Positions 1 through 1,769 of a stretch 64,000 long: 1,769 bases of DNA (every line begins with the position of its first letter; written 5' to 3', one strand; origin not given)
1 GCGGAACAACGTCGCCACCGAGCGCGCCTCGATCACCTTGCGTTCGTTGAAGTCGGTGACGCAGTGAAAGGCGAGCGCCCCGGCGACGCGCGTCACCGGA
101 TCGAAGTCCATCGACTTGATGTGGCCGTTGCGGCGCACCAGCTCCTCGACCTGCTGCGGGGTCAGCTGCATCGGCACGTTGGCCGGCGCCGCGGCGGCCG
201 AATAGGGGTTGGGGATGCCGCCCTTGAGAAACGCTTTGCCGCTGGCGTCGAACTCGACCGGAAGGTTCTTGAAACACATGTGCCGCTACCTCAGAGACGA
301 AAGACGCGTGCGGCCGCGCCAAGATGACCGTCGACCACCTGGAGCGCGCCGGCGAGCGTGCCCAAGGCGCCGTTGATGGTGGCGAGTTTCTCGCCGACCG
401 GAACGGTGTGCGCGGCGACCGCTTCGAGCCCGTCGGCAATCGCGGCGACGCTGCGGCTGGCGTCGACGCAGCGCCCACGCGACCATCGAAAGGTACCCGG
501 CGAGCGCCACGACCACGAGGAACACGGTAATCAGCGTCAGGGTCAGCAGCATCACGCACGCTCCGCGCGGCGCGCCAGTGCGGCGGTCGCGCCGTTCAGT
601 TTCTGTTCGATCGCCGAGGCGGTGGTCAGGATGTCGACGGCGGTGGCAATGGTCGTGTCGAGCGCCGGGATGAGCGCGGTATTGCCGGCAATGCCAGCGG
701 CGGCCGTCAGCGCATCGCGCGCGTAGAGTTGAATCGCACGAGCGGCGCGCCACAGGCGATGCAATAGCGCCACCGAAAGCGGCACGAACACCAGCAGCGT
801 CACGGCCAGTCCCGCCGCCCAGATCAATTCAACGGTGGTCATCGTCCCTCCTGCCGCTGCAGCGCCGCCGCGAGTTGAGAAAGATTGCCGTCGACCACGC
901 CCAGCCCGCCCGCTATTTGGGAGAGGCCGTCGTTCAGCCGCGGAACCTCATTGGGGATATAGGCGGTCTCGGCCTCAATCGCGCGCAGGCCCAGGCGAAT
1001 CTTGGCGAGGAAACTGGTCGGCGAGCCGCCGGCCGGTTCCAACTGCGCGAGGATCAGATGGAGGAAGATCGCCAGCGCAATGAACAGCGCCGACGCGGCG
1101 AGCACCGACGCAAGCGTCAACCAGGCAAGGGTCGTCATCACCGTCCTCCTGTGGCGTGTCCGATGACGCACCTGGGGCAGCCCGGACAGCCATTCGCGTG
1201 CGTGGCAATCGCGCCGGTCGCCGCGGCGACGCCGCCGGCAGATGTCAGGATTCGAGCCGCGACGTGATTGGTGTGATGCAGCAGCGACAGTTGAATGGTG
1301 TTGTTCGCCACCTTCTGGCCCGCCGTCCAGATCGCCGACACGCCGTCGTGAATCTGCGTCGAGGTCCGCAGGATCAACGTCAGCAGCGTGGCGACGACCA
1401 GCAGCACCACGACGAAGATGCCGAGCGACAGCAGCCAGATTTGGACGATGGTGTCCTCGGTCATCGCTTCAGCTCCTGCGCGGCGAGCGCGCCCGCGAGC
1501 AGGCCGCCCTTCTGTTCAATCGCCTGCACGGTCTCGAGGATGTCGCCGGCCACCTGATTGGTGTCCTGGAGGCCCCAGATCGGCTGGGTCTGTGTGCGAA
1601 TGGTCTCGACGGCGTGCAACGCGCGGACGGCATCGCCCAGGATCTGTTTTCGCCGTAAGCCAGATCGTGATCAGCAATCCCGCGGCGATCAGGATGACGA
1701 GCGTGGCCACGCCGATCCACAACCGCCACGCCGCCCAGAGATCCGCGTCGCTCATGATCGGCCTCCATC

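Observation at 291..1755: Five translationally coupled, paralogous single-pass membrane-protein genes inserted between the [NiFe]-hydrogenase small- and large-subunit genes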

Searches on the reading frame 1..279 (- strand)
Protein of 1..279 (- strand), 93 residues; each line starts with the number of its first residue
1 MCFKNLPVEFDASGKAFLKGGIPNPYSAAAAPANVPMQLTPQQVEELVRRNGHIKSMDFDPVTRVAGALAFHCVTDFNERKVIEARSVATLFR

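Call 10: search_protein_families(library=pfam, max_evalue=1, proteins=[window:1-279:-])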
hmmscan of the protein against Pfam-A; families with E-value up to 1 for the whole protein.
seq(93 aa): 0 families

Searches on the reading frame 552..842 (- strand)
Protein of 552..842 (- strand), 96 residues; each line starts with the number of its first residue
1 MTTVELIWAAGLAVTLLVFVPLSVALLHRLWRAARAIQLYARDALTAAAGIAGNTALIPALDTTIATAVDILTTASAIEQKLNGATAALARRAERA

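Call 9: find_encoding_contigs(protein=window:552-842:-, flank=10000, max_places=8)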
Protein window:552-842:- (96 aa): no gene with exactly this product is on record in the collection.

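Call 10: search_protein_families(library=pfam, max_evalue=1, proteins=[window:555-842:-])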
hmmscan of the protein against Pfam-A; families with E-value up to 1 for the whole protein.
seq(96 aa): 0 families

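Call 12: find_homologous_proteins(query=window:555-842:-, max_evalue=0.001)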
Query seq(96 aa) (96 aa): 348 proteins with E <= 0.001 among 424 candidates; the best 120 are listed.
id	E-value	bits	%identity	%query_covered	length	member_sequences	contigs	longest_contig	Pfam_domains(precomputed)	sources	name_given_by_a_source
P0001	1.1e-47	177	100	100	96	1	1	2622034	-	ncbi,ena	-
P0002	1.9e-43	164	93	99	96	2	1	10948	-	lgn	-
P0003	1.1e-41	158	90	100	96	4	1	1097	-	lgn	-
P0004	1.2e-41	158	90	100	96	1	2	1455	-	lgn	-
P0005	1.4e-41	158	90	100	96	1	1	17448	-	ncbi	ncbi:MAG: hypothetical protein ABI024_00735 [Vicinamibacterales bacterium]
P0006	1.8e-41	158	89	100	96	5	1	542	-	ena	-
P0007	3.2e-41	157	89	100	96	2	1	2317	-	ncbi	-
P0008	3.4e-41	157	91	99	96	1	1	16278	-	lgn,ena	-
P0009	5.7e-41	156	90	100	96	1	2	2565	-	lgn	-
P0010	6.4e-41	156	89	99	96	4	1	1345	-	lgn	-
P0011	4.2e-40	153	88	100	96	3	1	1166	-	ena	-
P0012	6.1e-40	153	88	100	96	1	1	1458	-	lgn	-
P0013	3.0e-38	147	85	100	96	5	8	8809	-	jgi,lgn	jgi:hypothetical protein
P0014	1.2e-37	146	85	96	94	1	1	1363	-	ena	-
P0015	4.2e-37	144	86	95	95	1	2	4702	-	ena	-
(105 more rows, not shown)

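Call 14: list_cluster_members(proteins=[P0001, window:1519-1755:-, window:1141-1464:-, window:842-1138:-, window:289-552:-])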
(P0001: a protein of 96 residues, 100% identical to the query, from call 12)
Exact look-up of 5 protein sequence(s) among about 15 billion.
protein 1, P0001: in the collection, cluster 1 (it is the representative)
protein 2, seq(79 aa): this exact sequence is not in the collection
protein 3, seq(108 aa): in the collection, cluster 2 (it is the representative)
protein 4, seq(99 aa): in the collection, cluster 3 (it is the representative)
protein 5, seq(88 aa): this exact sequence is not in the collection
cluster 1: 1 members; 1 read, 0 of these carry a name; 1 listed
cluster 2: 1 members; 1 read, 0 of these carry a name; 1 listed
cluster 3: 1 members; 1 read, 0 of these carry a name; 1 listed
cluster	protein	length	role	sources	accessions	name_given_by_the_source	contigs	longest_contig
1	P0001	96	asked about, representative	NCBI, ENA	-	-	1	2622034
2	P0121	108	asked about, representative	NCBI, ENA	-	-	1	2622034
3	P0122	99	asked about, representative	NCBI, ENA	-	-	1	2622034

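Call 24: find_encoding_contigs(protein=P0002, flank=8000, max_places=4)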
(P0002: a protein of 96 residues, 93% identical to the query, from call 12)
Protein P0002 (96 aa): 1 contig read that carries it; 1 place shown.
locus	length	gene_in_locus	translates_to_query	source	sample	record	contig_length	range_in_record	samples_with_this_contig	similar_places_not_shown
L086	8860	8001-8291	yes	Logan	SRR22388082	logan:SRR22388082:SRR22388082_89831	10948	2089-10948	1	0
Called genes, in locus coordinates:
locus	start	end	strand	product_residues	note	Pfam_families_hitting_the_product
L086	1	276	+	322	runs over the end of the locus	PF19300:BPD_transp_1_N, PF00528:BPD_transp_1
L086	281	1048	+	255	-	PF00528:BPD_transp_1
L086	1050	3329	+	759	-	PF00708:Acylphosphatase, PF07503:zf-HYPF, PF01300:Sua5_yciO_yrdC, PF17788:HypF_C, PF22521:HypF_C_2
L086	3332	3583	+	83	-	PF01455:HupF_HypC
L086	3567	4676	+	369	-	PF01924:HypD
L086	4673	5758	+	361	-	PF00586:AIRS, PF02769:AIRS_C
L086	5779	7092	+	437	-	PF01058:Oxidored_q6, PF14720:NiFe_hyd_SSU_C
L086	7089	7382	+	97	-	-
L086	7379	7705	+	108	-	-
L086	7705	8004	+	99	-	-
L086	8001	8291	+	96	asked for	-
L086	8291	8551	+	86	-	-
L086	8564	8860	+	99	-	?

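Call 47: search_protein_families(library=ncbifam, max_evalue=1, proteins=[window:555-842:-])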
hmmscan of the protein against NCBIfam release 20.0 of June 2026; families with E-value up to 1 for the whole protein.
seq(96 aa): 0 families

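Call 54: predict_structure(alignment_id=A1)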
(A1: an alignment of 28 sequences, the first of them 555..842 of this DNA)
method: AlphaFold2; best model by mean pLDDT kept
length: 96 residues; sequences in the alignment: 28
mean_pLDDT: 85.7   pTM: 0.51
mean pLDDT of the five models: 85.7, 80.8, 80.8, 77.8, 77.2
residues with pLDDT >= 90: 29; 70-90: 62; 50-70: 5; < 50: 0
segments of 3 or more residues with pLDDT < 50: none
pLDDT, mean of each block of 10 residues (from residue 1): 89 92 91 86 83 70 86 89 87 82
secondary structure, 60 per line:
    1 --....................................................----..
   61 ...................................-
elements in order: H3-54 H59-95

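Call 56: fold_search(model_id=the predicted structure, library=pdb)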
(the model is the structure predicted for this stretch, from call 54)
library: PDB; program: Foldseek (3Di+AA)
matches with E <= 10: 9; with E <= 0.001: 0
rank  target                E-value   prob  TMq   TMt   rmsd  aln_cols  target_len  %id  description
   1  2ehw_D                4.6e+00  0.10  0.33  0.29   4.8        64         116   20  Conserved hypothetical proteim (TTHB059) from Thermo thermophilus HB8 (released 2007-09-11)
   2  2ehw_A                4.9e+00  0.18  0.45  0.39   2.7        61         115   20  Conserved hypothetical proteim (TTHB059) from Thermo thermophilus HB8 (released 2007-09-11)
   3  9oox_A                7.2e+00  0.18  0.50  0.51   1.8        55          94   22  Cryo-EM Structure of the Escherichia phage HK446 Rip1 in complex with the Enterobacteria phage T6 small terminase (released 2026-02-04)
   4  2lm9_MODEL_1_A        7.2e+00  0.14  0.48  0.48   2.4        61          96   15  The NMR structure of a major allergen from dust mite (released 2012-08-22)
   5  9n69_A                7.8e+00  0.20  0.44  0.09   2.3        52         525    8  Structure of the retron IA complex with HNH nuclease in the "down" orientation (released 2025-04-23)
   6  2ehw_C                8.4e+00  0.07  0.32  0.27   4.9        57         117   21  Conserved hypothetical proteim (TTHB059) from Thermo thermophilus HB8 (released 2007-09-11)
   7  2ca5_B                9.1e+00  0.10  0.41  0.58   2.3        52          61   13  MxiH needle protein of Shigella Flexneri (monomeric form, residues 1- 78) (released 2006-08-07)
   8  9g25_J                9.8e+00  0.18  0.45  0.38   1.0        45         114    2  snR30 snoRNP - State 1 - Utp23-Krr1-deltaC3 (released 2025-06-18)
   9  3txs_B                9.8e+00  0.14  0.53  0.56   1.8        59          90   22  Crystal Structure of phage 44RR small terminase gp16 (released 2011-12-28)

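Call 58: search_protein_representatives(alignment_id=A2)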
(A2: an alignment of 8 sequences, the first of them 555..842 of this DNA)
Query: 8 sequences, 98 profile positions. Proteins with E-value up to 0.001 (for the whole library): 427; up to 1e-10: 107; up to 1e-30: 1. The best 150 are listed.
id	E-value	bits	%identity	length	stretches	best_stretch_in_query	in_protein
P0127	4.1e-41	155.6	-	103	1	1-97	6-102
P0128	2.1e-27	111.6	-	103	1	2-95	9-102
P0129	2.7e-24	101.6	-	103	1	4-97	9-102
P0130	6.6e-24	100.4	-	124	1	3-85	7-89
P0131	2.1e-23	98.8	-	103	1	1-95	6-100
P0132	4.4e-22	94.5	-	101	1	3-97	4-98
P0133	4.7e-22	94.5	-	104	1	4-95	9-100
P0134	4.2e-21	91.4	-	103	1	4-97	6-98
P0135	4.8e-20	88.0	-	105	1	4-96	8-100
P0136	7.1e-20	87.5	-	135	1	1-73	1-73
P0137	8.0e-20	87.3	-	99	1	3-94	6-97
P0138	1.0e-19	86.9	-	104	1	2-95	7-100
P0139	1.3e-18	83.4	-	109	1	2-97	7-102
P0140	4.2e-18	81.8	-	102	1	3-97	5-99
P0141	6.5e-18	81.2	-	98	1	3-94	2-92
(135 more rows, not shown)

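Call 71: search_solved_structures(query=A1, max_evalue=10)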
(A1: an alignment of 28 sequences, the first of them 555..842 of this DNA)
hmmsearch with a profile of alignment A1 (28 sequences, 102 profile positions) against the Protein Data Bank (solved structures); distinct sequences matched with E-value up to 10: 1.
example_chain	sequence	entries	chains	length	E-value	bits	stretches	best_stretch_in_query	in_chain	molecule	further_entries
8fin_A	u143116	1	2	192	7.5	10.1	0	51-88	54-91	cs207A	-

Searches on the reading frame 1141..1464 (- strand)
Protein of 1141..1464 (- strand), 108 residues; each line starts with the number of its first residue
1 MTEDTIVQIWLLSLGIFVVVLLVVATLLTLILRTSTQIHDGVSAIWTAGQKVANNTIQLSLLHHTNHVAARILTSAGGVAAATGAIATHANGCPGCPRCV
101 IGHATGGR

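Call 10: search_protein_families(library=pfam, max_evalue=1, proteins=[window:1141-1464:-])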
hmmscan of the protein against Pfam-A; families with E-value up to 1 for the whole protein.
seq(108 aa): 1 family
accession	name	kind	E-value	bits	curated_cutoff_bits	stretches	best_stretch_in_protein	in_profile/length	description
PF15183.11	MRAP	-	0.36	11.3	27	1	6-30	38-62/89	Melanocortin-2 receptor accessory protein family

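Call 47: search_protein_families(library=ncbifam, max_evalue=1, proteins=[window:1141-1464:-])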
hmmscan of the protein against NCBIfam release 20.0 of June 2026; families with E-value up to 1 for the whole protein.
seq(108 aa): 0 families

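Call 60: find_homologous_proteins(query=window:1141-1464:-, max_evalue=0.001)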
Query window:1141-1464:- (108 aa): 229 proteins with E <= 0.001 among 288 candidates; the best 120 are listed.
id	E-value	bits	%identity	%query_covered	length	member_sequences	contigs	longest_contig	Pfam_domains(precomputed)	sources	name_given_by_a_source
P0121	1.3e-61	223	100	100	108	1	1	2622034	-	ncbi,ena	-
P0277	2.3e-55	203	89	100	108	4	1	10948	-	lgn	-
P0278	1.8e-54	200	89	100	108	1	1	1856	-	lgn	-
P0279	8.7e-53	195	86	100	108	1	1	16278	-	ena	-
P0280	1.6e-51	191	85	100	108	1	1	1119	-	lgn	-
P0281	1.8e-51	190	85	100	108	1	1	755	-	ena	-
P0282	4.5e-50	186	85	100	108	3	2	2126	-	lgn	-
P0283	8.4e-48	179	81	100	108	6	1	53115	-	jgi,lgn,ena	-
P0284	2.6e-47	177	81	100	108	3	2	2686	-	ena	-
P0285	1.3e-44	168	78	100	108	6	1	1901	-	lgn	-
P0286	4.2e-44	167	72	100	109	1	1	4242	-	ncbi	-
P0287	1.0e-43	166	76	100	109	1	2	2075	-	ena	-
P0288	1.5e-43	165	74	100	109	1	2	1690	-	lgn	-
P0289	1.8e-43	165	71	100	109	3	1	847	-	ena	-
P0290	8.8e-43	163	74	100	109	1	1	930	-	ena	-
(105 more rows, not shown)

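Call 65: predict_structure(alignment_id=A3)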
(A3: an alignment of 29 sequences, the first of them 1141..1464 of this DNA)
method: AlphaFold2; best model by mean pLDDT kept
length: 108 residues; sequences in the alignment: 29
mean_pLDDT: 82.0   pTM: 0.38
mean pLDDT of the five models: 82.0, 68.0, 65.8, 65.5, 62.3
residues with pLDDT >= 90: 33; 70-90: 56; 50-70: 11; < 50: 8
segments of 3 or more residues with pLDDT < 50: 102-108
pLDDT, mean of each block of 10 residues (from residue 1): 90 98 98 92 87 85 83 81 79 58 45
secondary structure, 60 per line:
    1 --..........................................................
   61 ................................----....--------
elements in order: H3-92 H97-100

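Call 72: search_solved_structures(query=A3, max_evalue=10)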
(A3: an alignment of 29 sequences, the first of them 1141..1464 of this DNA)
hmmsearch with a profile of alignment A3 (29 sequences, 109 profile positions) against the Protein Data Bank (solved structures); distinct sequences matched with E-value up to 10: 2.
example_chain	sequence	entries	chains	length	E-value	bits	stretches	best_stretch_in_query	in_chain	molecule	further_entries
8frl_F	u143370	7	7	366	0.75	13.1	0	21-79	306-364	Lipopolysaccharide export system permease protein LptF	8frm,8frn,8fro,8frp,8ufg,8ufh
7bkb_L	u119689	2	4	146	2.6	11.3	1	65-102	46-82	Formylmethanofuran dehydrogenase, subunit G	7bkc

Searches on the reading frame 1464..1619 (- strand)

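Call 47: search_protein_families(library=ncbifam, max_evalue=1, proteins=[L081:4737-6626:+, L081:6639-7130:+, L081:7130-7486:+])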
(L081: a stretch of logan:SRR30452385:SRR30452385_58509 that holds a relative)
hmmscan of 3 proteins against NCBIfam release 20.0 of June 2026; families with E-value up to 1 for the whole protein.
L081:4737-6626:+ (630 aa): 9 families
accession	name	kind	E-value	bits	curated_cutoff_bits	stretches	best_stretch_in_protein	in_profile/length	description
NF033181.1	NiFeSe_hydrog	equivalog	1.6e-83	281.3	600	1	59-611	6-497/507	nickel-dependent hydrogenase large subunit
NF045518.1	H2_NiFeSe_large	exception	6.2e-60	203.4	780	1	57-610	4-481/485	NiFeSe hydrogenase large subunit HysA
NF007778.0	PRK10467.1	equivalog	6.4e-55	186.5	969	3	385-613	341-556/567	hydrogenase 2 large subunit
NF007550.0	PRK10170.1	equivalog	8.3e-52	176.4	1101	2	215-616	204-589/597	Ni/Fe-hydrogenase large subunit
TIGR03295.1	frhA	equivalog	9.8e-24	84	392.5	2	89-322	37-228/412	coenzyme F420 hydrogenase subunit alpha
NF040828.1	sulfhyd_ShyA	equivalog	2.7e-18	66.1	700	2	59-169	5-114/415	NAD(P)-dependent hydrogenase/sulfhydrogenase 2 subunit alpha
NF041785.2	VhuA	equivalog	2e-14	53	800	2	59-171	6-117/418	F420-non-reducing hydrogenase Vhu subunit A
NF040832.1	sulfhyd_HydA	equivalog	5.6e-11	42.2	880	2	60-171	8-118/426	NADPH-dependent hydrogenase/sulfhydrogenase 1 subunit alpha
NF041786.2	VhuU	equivalog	0.085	12.7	70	1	597-610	15-28/45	F420-non-reducing hydrogenase selenoprotein subunit VhuU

L081:6639-7130:+ (164 aa): 2 families
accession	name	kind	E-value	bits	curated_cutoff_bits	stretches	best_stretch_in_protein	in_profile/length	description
TIGR00072.1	hydrog_prot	superfamily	1.5e-09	38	47.45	1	8-159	5-144/145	hydrogenase maturation protease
NF005456.0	PRK07050.1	equivalog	0.028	13.1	500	1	32-127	104-204/394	cystathionine beta-lyase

L081:7130-7486:+ (119 aa): 0 families

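Call 53: search_protein_families(library=pfam, max_evalue=0.01, proteins=[L081:6639-7130:+, L081:7130-7486:+])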
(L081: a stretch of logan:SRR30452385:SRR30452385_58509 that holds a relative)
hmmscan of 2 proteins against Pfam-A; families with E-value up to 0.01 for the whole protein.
L081:6639-7130:+ (164 aa): 0 families

L081:7130-7486:+ (119 aa): 0 families
